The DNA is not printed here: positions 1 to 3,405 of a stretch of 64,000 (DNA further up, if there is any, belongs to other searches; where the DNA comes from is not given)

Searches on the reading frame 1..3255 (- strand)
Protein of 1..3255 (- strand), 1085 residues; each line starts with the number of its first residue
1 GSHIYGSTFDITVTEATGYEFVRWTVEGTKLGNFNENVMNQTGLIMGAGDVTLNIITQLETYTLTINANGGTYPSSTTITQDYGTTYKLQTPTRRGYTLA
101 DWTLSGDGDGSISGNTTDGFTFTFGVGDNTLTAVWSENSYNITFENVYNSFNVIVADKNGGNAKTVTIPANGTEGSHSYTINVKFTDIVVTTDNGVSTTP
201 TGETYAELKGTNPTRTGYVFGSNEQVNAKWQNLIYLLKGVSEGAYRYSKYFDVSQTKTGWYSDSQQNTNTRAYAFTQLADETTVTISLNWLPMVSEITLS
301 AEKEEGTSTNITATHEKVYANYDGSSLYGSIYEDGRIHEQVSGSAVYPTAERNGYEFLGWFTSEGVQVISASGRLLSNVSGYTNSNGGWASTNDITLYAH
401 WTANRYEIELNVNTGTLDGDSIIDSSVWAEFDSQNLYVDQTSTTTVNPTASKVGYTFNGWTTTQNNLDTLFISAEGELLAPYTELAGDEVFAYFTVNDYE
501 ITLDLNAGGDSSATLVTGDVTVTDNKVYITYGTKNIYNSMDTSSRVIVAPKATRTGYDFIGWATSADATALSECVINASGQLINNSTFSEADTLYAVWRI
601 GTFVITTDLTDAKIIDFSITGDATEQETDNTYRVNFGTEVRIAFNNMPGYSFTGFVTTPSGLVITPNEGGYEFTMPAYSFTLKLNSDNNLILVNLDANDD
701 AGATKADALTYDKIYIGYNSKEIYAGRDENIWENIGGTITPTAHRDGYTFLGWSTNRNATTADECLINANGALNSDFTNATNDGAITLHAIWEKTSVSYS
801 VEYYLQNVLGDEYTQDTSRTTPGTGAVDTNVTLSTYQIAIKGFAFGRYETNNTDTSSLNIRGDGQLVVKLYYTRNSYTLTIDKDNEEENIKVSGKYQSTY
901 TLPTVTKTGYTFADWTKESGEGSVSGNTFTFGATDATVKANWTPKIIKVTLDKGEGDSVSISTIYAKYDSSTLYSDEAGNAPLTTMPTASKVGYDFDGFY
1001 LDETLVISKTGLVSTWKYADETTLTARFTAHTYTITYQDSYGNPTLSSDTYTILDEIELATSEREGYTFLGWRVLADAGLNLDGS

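Call 58: search_protein_families(library=pfam, proteins=[window:1-3255:-], max_evalue=0.001)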
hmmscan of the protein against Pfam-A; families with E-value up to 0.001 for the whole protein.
window:1-3255:- (1085 aa): 2 families
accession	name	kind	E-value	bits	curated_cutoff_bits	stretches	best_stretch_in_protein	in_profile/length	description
PF09479.16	Flg_new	-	4.1e-32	110.5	27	2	62-117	1-53/65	Listeria-Bacteroides repeat domain (List_Bact_rpt)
PF18998.6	Flg_new_2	-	1.4e-17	63.9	23.6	1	4-53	20-65/73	Divergent InlB B-repeat domain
